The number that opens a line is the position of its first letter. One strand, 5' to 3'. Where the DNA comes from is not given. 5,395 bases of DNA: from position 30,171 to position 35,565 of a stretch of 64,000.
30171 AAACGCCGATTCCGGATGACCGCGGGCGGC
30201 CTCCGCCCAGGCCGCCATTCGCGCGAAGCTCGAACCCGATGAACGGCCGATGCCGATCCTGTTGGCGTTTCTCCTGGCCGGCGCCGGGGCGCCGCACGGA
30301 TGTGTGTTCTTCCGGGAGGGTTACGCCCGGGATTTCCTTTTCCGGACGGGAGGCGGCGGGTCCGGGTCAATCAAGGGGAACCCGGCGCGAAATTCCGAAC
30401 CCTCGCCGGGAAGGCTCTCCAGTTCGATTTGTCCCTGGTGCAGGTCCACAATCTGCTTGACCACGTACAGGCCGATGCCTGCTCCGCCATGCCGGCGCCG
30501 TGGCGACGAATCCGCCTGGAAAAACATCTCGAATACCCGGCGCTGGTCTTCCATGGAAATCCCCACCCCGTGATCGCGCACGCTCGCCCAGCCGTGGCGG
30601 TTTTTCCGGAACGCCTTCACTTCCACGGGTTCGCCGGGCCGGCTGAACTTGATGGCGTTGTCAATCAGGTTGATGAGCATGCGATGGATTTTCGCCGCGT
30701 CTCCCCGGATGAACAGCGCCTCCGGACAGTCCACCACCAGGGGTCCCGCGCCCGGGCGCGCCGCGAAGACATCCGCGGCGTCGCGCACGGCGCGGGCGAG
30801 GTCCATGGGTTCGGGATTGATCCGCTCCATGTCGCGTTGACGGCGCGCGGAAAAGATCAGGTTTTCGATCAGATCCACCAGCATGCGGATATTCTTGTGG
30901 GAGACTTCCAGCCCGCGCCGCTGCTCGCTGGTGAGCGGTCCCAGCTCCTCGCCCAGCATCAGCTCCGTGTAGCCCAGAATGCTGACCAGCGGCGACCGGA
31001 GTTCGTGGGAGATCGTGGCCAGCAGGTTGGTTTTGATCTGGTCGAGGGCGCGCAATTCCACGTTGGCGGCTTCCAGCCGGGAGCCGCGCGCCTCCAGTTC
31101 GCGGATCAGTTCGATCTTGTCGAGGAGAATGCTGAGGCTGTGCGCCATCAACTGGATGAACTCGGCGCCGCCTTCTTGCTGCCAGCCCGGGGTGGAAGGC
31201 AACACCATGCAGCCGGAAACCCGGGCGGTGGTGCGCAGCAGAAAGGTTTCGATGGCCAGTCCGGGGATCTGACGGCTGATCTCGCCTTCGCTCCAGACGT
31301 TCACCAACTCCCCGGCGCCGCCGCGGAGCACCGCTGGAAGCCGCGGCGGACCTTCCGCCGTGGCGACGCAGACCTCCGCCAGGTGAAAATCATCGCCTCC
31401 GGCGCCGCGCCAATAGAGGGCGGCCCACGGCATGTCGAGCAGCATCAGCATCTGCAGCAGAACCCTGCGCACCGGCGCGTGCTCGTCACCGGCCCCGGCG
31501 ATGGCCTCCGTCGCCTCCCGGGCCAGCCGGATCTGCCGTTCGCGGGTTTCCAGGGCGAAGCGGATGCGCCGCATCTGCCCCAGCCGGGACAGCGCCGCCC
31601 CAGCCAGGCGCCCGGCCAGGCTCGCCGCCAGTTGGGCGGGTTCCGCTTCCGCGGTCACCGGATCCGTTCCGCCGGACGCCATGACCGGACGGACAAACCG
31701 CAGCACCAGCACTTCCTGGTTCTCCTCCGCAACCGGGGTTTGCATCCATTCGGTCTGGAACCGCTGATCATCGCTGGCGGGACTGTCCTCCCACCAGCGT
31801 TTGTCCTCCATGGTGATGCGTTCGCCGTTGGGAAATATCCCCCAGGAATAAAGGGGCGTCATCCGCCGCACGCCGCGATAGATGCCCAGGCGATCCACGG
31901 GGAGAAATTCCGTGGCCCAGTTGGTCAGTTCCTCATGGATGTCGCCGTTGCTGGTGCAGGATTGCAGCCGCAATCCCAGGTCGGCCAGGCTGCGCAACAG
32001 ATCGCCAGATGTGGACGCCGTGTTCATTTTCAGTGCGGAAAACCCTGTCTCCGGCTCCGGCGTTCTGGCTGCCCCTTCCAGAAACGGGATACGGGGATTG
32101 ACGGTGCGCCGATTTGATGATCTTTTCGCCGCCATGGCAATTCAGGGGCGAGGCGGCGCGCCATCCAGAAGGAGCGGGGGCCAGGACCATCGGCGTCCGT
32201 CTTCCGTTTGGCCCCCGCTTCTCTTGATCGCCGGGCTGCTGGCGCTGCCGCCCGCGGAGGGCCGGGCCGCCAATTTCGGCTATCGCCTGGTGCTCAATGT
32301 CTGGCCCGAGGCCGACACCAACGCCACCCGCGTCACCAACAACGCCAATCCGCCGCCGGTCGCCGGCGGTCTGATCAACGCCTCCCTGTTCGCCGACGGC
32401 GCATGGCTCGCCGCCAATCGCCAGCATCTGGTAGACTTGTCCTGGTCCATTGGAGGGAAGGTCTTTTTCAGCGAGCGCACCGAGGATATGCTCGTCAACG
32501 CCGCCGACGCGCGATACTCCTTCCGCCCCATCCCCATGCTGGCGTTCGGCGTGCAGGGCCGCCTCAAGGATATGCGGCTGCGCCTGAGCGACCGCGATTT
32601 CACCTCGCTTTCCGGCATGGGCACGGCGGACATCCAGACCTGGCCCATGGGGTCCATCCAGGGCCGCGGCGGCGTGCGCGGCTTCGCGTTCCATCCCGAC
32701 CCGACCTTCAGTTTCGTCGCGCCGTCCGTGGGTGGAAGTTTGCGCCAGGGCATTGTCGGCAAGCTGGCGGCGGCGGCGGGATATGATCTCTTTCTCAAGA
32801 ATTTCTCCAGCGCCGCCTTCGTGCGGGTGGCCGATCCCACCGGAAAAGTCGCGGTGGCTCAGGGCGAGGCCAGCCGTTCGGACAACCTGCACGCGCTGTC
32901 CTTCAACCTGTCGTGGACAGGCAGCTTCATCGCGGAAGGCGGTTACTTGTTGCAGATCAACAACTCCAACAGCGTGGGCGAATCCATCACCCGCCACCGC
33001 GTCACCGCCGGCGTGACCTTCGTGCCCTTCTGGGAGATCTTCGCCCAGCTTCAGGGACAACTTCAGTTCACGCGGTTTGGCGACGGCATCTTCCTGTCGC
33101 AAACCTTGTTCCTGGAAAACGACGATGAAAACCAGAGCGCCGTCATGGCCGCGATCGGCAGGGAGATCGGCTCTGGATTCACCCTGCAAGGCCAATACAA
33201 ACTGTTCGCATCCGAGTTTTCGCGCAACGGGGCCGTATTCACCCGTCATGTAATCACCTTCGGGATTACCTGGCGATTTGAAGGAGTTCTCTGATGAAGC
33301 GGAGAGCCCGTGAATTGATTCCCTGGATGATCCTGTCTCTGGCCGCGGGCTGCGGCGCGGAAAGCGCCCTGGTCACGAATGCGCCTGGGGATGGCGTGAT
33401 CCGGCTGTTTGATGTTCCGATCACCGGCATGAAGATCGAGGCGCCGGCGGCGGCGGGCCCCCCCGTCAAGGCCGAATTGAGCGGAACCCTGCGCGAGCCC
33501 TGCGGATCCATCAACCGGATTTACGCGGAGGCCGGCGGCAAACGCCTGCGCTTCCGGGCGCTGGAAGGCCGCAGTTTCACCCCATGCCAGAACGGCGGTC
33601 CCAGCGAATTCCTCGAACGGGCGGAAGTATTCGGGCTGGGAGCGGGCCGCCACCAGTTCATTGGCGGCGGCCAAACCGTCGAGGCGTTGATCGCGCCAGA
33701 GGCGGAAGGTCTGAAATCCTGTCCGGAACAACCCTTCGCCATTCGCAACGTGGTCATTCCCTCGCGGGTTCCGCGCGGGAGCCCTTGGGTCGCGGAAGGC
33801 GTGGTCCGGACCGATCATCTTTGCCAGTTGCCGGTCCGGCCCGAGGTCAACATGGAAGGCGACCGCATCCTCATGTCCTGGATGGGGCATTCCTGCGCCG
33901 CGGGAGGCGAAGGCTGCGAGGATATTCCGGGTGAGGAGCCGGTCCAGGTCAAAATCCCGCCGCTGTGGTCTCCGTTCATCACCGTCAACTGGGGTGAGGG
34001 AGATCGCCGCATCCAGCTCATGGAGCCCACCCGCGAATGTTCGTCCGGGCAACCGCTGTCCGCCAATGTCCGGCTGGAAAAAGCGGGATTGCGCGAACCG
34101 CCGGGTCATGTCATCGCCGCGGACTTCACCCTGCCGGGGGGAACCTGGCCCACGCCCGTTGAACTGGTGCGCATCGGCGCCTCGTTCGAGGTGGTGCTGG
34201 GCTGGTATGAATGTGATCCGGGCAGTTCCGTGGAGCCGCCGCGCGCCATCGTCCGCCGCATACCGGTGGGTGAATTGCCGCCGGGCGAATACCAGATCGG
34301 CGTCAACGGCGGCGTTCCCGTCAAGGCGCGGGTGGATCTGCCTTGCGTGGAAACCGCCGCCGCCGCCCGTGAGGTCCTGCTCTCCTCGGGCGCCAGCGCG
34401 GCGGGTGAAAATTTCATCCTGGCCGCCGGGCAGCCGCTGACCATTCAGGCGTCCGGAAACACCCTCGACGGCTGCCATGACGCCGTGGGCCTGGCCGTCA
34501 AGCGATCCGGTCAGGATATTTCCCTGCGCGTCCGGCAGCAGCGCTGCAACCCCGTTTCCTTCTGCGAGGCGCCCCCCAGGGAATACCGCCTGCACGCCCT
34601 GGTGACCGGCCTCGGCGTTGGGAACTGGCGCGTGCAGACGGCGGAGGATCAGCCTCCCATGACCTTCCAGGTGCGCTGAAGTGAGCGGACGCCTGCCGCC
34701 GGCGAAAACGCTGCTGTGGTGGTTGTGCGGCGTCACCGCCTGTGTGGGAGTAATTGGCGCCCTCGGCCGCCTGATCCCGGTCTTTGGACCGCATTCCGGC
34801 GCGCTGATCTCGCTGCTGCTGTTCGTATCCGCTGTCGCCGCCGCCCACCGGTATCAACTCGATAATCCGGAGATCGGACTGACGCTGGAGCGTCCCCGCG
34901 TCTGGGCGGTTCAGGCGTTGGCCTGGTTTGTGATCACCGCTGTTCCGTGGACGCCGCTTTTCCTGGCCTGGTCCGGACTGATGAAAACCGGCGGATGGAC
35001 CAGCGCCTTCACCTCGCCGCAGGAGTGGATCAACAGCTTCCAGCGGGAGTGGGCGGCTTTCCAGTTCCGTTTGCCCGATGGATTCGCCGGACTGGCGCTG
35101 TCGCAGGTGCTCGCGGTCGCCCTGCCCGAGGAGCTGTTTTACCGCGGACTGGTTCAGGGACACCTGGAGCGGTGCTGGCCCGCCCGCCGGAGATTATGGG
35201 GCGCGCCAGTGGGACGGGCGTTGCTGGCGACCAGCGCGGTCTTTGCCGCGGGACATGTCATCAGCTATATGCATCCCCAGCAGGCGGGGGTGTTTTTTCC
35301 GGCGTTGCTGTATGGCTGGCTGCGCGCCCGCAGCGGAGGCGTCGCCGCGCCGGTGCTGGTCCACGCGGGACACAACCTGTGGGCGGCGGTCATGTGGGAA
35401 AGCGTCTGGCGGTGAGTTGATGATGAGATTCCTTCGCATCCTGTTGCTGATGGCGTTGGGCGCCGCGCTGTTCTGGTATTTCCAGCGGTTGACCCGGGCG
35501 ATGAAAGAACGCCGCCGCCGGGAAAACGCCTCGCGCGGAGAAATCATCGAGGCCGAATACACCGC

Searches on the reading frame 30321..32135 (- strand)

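Call 18: search_protein_families(library=pfam, proteins=[window:30321-32135:-], max_evalue=0.0001)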
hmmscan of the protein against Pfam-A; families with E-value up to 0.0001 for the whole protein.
window:30321-32135:- (604 aa): 2 families
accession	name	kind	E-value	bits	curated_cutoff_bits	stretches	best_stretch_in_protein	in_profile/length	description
PF02518.31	HATPase_c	-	9.5e-26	90.9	26.4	1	478-588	1-109/111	Histidine kinase-, DNA gyrase B-, and HSP90-like ATPase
PF00512.31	HisKA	-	6.5e-14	52.2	26.9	1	368-433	2-64/66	His Kinase A (phospho-acceptor) domain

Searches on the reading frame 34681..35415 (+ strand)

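Call 18: search_protein_families(library=pfam, proteins=[window:34681-35415:+], max_evalue=0.0001)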
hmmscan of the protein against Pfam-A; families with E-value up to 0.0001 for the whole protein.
window:34681-35415:+ (244 aa): 1 family
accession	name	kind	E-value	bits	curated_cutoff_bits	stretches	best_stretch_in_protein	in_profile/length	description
PF02517.21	Rce1-like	-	2.9e-15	56.8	22.4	1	136-233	5-92/93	Type II CAAX prenyl endopeptidase Rce1-like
